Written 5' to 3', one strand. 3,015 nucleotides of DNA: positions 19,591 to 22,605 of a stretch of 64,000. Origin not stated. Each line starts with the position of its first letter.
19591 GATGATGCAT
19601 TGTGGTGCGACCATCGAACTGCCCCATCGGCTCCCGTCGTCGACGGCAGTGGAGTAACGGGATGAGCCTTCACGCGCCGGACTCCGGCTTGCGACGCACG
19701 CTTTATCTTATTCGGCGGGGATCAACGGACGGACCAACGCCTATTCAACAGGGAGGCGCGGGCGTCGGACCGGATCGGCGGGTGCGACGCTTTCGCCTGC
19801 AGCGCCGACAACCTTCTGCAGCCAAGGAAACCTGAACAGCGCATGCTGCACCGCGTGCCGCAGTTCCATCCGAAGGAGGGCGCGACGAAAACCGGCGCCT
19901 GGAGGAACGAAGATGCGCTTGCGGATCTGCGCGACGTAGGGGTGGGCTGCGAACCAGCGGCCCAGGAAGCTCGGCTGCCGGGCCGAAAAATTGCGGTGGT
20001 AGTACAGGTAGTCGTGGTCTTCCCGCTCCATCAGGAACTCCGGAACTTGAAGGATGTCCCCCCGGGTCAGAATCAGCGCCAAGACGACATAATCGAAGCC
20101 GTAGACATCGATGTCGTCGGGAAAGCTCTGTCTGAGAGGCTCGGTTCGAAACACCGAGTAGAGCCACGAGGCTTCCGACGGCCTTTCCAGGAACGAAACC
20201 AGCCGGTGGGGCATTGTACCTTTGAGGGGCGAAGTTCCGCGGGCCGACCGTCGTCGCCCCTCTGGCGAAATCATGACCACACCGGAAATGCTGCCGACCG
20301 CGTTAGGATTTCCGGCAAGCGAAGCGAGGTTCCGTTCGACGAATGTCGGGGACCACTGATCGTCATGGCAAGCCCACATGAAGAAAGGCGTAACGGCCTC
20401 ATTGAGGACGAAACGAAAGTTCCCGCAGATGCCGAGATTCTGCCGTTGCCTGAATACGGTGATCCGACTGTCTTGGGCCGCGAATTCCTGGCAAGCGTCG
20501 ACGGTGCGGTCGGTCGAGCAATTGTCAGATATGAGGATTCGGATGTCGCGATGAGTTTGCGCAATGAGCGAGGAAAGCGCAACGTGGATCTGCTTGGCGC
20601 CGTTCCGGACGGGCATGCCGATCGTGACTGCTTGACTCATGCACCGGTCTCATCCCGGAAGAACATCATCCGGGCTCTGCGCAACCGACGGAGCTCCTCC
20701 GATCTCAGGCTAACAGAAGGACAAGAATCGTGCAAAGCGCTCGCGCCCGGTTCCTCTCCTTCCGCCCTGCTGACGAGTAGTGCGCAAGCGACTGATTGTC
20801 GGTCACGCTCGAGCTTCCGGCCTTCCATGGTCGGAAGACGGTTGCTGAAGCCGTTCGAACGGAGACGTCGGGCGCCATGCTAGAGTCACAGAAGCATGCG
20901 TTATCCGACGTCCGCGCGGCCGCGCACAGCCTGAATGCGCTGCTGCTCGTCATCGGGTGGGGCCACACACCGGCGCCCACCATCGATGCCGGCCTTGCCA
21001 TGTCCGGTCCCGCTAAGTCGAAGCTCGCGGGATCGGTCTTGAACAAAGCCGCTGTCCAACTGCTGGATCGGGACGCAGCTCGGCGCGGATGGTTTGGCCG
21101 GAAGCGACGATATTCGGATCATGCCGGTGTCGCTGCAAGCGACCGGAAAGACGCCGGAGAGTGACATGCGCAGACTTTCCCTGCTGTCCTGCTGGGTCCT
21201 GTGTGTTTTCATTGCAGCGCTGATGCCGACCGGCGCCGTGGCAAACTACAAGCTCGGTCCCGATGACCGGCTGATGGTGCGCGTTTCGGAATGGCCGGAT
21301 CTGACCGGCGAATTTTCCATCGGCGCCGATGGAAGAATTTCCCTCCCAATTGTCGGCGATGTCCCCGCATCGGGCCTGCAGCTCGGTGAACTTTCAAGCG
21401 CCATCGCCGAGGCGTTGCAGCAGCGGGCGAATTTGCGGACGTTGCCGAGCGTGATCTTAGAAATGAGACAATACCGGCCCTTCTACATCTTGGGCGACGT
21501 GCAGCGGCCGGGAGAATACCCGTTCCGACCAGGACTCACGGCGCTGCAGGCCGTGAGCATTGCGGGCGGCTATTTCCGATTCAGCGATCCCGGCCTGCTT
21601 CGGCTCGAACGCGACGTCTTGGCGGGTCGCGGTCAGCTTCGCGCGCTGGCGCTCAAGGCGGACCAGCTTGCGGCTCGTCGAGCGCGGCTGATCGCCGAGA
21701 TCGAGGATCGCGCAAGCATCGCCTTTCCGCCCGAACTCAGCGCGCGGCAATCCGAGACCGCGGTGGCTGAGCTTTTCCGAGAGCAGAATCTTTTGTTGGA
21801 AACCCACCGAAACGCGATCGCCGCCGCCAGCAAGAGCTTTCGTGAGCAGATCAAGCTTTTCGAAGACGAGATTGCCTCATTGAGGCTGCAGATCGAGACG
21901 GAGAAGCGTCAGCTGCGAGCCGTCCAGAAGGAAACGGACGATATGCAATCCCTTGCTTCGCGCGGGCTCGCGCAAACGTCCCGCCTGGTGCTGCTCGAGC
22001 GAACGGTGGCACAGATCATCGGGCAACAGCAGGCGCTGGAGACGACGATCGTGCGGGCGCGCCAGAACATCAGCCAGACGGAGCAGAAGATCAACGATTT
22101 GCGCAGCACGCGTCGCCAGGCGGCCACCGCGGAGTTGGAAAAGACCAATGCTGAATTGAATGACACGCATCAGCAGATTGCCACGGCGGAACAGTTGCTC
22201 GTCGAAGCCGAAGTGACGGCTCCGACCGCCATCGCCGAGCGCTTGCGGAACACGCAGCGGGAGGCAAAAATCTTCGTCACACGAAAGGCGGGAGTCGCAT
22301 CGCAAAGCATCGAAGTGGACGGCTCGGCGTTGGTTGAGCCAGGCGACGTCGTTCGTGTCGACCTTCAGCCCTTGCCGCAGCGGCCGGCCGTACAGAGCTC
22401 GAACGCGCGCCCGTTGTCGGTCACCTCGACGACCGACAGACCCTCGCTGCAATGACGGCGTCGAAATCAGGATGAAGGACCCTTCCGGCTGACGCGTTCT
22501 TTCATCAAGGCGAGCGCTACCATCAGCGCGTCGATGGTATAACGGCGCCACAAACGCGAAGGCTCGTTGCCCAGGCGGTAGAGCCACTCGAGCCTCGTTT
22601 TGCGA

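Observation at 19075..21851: Segmental duplication of the exoP-exoF junction (about 95% identical) brackets a GT2 gene and leaves two pseudogene stubs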

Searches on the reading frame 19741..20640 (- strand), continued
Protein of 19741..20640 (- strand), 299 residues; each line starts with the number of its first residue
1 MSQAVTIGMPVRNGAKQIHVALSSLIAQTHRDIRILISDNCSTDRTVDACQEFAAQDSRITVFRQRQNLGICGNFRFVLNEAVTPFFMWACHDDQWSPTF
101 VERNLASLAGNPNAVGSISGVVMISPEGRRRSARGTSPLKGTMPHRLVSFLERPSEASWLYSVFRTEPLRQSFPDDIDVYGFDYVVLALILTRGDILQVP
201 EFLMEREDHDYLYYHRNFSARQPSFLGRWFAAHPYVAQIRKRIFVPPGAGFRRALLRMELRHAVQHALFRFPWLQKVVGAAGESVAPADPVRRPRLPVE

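Call 59: find_encoding_contigs(protein=P0143, flank=6000, max_places=2)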
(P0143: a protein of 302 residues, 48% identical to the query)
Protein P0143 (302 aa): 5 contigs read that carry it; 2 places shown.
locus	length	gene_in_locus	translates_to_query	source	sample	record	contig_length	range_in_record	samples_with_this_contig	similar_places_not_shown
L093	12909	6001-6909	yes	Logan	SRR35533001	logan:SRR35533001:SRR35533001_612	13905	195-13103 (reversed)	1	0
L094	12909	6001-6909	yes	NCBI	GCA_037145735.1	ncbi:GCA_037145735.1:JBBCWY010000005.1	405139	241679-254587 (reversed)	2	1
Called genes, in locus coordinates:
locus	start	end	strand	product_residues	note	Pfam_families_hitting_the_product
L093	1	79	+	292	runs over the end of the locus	?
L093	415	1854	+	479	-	PF00989:PAS (weak), PF08448:PAS_4 (weak), PF13426:PAS_9, PF08447:PAS_3, PF07536:HWE_HK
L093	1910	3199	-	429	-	PF21135:DRL_cat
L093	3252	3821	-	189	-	PF00908:dTDP_sugar_isom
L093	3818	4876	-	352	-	PF01073:3Beta_HSD, PF01370:Epimerase, PF04321:RmlD_sub_bind, PF16363:GDP_Man_Dehyd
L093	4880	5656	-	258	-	PF00483:NTP_transferase, PF12804:NTP_transf_3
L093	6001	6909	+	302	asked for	PF00535:Glycos_transf_2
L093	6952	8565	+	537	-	PF03062:MBOAT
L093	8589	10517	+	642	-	PF13472:Lipase_GDSL_2, PF21211:FkbH_N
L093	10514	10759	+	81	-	-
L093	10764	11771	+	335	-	-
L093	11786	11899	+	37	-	-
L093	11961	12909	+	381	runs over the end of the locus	?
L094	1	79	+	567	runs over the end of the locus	-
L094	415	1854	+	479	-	PF00989:PAS (weak), PF08448:PAS_4 (weak), PF13426:PAS_9, PF08447:PAS_3, PF07536:HWE_HK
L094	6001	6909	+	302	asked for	PF00535:Glycos_transf_2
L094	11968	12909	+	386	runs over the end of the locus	PF00535:Glycos_transf_2, PF13641:Glyco_tranf_2_3, PF13632:Glyco_trans_2_3 (weak)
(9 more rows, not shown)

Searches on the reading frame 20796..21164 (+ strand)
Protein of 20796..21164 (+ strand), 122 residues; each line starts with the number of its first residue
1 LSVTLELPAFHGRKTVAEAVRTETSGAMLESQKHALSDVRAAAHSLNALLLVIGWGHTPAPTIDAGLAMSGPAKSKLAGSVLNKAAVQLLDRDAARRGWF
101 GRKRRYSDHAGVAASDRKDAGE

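Call 9: search_protein_families(library=pfam, proteins=[window:20796-21164:+])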
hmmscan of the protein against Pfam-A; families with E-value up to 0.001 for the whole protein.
window:20796-21164:+ (122 aa): 0 families

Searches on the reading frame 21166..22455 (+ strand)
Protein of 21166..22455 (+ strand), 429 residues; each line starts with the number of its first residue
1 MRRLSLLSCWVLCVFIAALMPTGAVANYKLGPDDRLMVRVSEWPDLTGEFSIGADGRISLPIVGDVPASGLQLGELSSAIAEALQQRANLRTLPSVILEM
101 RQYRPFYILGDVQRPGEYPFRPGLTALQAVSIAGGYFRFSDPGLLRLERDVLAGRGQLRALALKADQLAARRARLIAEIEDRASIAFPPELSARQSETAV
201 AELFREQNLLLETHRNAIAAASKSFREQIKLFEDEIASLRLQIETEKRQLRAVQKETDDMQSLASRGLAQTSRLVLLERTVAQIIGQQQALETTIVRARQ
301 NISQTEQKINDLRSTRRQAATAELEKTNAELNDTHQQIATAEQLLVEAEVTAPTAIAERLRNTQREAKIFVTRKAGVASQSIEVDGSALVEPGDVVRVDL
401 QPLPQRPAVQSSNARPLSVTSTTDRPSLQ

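Call 9: search_protein_families(library=pfam, proteins=[window:21166-22455:+])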
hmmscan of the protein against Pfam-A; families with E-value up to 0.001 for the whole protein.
window:21166-22455:+ (429 aa): 3 families
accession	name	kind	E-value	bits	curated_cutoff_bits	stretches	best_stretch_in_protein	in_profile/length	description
PF02563.21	Poly_export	-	2.8e-17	63.1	28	1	25-86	4-65/77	Polysaccharide biosynthesis/export protein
PF10531.15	SLBB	-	4.8e-06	26.7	27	1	106-149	2-45/55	SLBB domain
PF22461.2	SLBB_2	-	0.00086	19.8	27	0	106-137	3-35/79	SLBB domain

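Call 11: find_encoding_contigs(protein=window:21166-22455:+, flank=10000, max_places=10)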
Protein window:21166-22455:+ (429 aa): no gene with exactly this product is on record in the collection.

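Call 13: find_related_loci(query=window:21166-22455:+, collection=genome_contigs, flank=10000)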
Query window:21166-22455:+ (429 aa) in genome_contigs; peptide patterns used: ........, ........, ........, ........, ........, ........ (x = any residue, [..] = any of these).
140 stretches matched a pattern, but none encodes a relative of the query by tblastn (E <= 1e-3).

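Call 14: find_homologous_proteins(query=window:21166-22455:+)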
Query window:21166-22455:+ (429 aa): 295 proteins with E <= 0.001 among 8000 candidates; the best 120 are listed.
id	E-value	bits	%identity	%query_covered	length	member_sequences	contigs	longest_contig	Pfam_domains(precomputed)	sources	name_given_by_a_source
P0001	8.7e-265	896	100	100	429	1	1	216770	PF25994.1,PF10531.16,PF02563.22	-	-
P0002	2.0e-205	700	79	100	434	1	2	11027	PF25994.1,PF10531.16,PF02563.22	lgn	-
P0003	4.6e-147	508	58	98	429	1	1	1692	PF25994.1,PF10531.16,PF02563.22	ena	-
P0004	9.9e-137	474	54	97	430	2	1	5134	PF25994.1,PF10531.16,PF02563.22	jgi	jgi:protein involved in polysaccharide export with SLBB domain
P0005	3.7e-114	400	52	92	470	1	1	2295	PF25994.1,PF10531.16,PF02563.22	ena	-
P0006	1.6e-101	358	47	91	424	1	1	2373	PF25994.1,PF10531.16,PF02563.22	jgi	jgi:protein involved in polysaccharide export with SLBB domain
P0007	7.9e-101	356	48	93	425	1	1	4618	PF25994.1,PF02563.22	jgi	jgi:protein involved in polysaccharide export with SLBB domain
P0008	1.4e-100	355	43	98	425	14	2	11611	PF25994.1,PF10531.16,PF02563.22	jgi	jgi:protein involved in polysaccharide export with SLBB domain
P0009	1.8e-100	355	46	92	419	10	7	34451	PF25994.1,PF10531.16,PF02563.22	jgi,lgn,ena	jgi:hypothetical protein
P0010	4.5e-100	354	45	91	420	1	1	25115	PF25994.1,PF10531.16,PF02563.22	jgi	jgi:protein involved in polysaccharide export with SLBB domain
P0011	4.5e-100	354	45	91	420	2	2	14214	PF25994.1,PF10531.16,PF02563.22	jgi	jgi:protein involved in polysaccharide export with SLBB domain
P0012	6.5e-100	353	45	91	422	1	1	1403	PF25994.1,PF10531.16,PF02563.22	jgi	jgi:exopolysaccharide production protein ExoF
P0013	1.0e-99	352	45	91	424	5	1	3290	PF25994.1,PF10531.16,PF02563.22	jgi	jgi:protein involved in polysaccharide export with SLBB domain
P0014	1.4e-99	352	45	93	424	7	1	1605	PF25994.1,PF10531.16,PF02563.22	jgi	jgi:protein involved in polysaccharide export with SLBB domain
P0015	2.8e-99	351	44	97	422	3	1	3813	PF25994.1,PF10531.16,PF02563.22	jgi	jgi:exopolysaccharide production protein ExoF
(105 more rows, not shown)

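Call 15: find_encoding_contigs(protein=P0002, flank=10000, max_places=10)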
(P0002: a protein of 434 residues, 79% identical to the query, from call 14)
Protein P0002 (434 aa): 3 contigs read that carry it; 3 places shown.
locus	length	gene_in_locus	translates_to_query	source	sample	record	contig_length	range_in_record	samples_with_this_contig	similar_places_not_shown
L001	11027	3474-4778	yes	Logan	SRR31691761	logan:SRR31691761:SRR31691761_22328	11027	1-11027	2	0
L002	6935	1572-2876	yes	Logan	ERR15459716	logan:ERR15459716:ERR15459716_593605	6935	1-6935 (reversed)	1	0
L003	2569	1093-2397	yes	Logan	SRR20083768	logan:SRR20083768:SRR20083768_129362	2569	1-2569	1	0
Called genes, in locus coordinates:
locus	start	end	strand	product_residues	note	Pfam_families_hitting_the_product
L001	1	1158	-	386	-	?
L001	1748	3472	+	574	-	PF02706:Wzz, PF01656:CbiA (weak), PF10609:ParA (weak), PF13614:AAA_31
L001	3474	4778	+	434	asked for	PF02563:Poly_export, PF10531:SLBB (weak), PF25994:HH_AprE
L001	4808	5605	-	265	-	PF03808:Glyco_tran_WecG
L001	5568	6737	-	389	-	PF13439:Glyco_transf_4, PF13579:Glyco_trans_4_4, PF20706:GT4-conflict (weak), PF00534:Glycos_transf_1, PF13692:Glyco_trans_1_4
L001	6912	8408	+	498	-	PF01943:Polysacc_synt, PF13440:Polysacc_synt_3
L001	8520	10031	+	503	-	PF24793:GINT1_N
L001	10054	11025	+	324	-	?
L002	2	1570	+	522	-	?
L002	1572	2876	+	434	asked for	PF02563:Poly_export, PF10531:SLBB (weak), PF25994:HH_AprE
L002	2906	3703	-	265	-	PF03808:Glyco_tran_WecG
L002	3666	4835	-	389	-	PF13439:Glyco_transf_4, PF13579:Glyco_trans_4_4, PF20706:GT4-conflict (weak), PF00534:Glycos_transf_1, PF13692:Glyco_trans_1_4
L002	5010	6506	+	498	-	PF01943:Polysacc_synt, PF13440:Polysacc_synt_3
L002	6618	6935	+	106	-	?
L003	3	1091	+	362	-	?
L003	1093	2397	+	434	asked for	PF02563:Poly_export, PF10531:SLBB (weak), PF25994:HH_AprE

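Call 16: find_encoding_contigs(protein=P0004, flank=10000, max_places=10)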
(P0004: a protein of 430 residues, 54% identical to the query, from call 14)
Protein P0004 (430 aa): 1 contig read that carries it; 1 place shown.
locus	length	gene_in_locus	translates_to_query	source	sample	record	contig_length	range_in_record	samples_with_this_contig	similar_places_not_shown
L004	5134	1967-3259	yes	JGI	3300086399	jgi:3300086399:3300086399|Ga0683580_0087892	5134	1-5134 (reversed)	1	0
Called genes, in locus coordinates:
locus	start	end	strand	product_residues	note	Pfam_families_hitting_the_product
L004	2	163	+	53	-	?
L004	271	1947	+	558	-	PF02706:Wzz, PF10609:ParA (weak), PF01656:CbiA, PF13614:AAA_31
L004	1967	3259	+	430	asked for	PF02563:Poly_export, PF10531:SLBB (weak), PF25994:HH_AprE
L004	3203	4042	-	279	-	PF03808:Glyco_tran_WecG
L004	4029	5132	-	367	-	PF13439:Glyco_transf_4, PF13579:Glyco_trans_4_4, PF00534:Glycos_transf_1, PF13692:Glyco_trans_1_4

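Call 32: search_protein_families(library=ncbifam, proteins=[window:21166-22455:+])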
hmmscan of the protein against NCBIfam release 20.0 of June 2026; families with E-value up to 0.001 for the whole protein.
window:21166-22455:+ (429 aa): 7 families
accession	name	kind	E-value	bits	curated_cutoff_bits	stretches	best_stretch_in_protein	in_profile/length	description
TIGR01843.1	type_I_hlyD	subfamily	1e-18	67.5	208.65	1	155-354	80-277/422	HlyD family type I secretion periplasmic adaptor subunit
TIGR03027.2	pepcterm_export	equivalog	1.2e-17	64.2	180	1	27-169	2-145/169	XrtA/PEP-CTERM system exopolysaccharide export protein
TIGR03028.1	EpsE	equivalog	1.9e-15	56.9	262.65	2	27-104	1-77/239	polysaccharide export protein EpsE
NF041843.1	EpsY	equivalog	2e-13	50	320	1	26-139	51-163/211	exopolysaccharide export protein EpsY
TIGR02169.1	SMC_prok_A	equivalog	3e-06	25.2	729.4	1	154-378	673-889/1165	chromosome segregation protein SMC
NF011658.0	PRK15078.1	subfamily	1.1e-05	24.4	333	1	27-141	84-209/380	polysaccharide export protein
TIGR04523.1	Mplasa_alph_rch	subfamily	3.1e-05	22.1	270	1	205-339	446-578/745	helix-rich protein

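Call 38: find_related_loci(query=A1, collection=genome_contigs, flank=7000)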
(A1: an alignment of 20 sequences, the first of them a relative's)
Query A1 (429 aa) in genome_contigs; peptide patterns used: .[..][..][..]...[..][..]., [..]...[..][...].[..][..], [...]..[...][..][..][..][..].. (x = any residue, [..] = any of these).
337 stretches matched a pattern; 207 encode a relative of the query (tblastn E <= 1e-3); the best 80 are kept; 80 distinct loci.
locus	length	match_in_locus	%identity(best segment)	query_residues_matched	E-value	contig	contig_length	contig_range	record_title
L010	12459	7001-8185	47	1-398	3e-106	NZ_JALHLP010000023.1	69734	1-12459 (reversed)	MAG: Bradyrhizobium sp. isolate Bin_23_1 c_000000002210, whole genome shotgun sequence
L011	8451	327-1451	47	26-399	5e-102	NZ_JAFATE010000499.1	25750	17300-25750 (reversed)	MAG: Bradyrhizobium sp. isolate CP_BM_ER_R9_4 BM_ER_R9_k147_1157645, whole genome shotgun sequence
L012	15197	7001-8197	43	4-402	5e-93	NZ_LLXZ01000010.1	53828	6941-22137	Bradyrhizobium jicamae strain PAC68 contig_11, whole genome shotgun sequence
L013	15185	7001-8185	40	3-398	5e-92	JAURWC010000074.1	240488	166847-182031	MAG: Hyphomicrobiaceae bacterium isolate E1_metabat.bin.33_sub E1_k141_160082, whole genome shotgun sequence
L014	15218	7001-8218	41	26-416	3e-91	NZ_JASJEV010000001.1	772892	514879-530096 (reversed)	Chelatococcus albus strain SYSU G07232 NODE_1_length_772892_cov_289.567079, whole genome shotgun sequence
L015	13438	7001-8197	42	2-401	2e-89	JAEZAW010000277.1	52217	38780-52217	MAG: Proteobacteria bacterium isolate OH_CBrB_168 k127_1365487, whole genome shotgun sequence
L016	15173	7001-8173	40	11-404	2e-88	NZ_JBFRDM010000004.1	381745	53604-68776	Bosea sp. TAF32 SCAFFOLD_3, whole genome shotgun sequence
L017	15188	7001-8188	41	1-399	1e-88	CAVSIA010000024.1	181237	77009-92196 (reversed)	MAG: uncultured Alphaproteobacteria bacterium isolate MFD05684.bin.2.195 genome assembly, contig: contig_40016, whole ge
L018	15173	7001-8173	41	11-404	1e-88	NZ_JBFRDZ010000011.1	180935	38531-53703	Bosea sp. RAF48 SCAFFOLD_10, whole genome shotgun sequence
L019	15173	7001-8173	39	2-399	6e-88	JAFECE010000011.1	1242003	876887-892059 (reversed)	MAG: Proteobacteria bacterium isolate SZAS-16 LIN-134__11__length-1242003, whole genome shotgun sequence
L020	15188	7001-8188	38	3-399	2e-87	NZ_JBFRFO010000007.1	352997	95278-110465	Hyphomicrobium sp. 2TAF46 SCAFFOLD_6, whole genome shotgun sequence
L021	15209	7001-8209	42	28-427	1e-86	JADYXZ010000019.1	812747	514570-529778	MAG: Bradyrhizobiaceae bacterium isolate SJ505 c_000001599969, whole genome shotgun sequence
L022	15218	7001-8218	39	8-418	3e-86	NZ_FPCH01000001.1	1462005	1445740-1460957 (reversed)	Hyphomicrobium facile strain DSM 1565, whole genome shotgun sequence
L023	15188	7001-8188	38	3-399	5e-86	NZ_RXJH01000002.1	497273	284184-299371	MAG: Hyphomicrobium sp. isolate AWTP1-10 sample_193_scaffold_4, whole genome shotgun sequence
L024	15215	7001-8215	39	1-404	2e-85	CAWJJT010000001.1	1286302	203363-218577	MAG: uncultured Alphaproteobacteria bacterium isolate MFD05513.bin.2.25 genome assembly, contig: contig_10214, whole gen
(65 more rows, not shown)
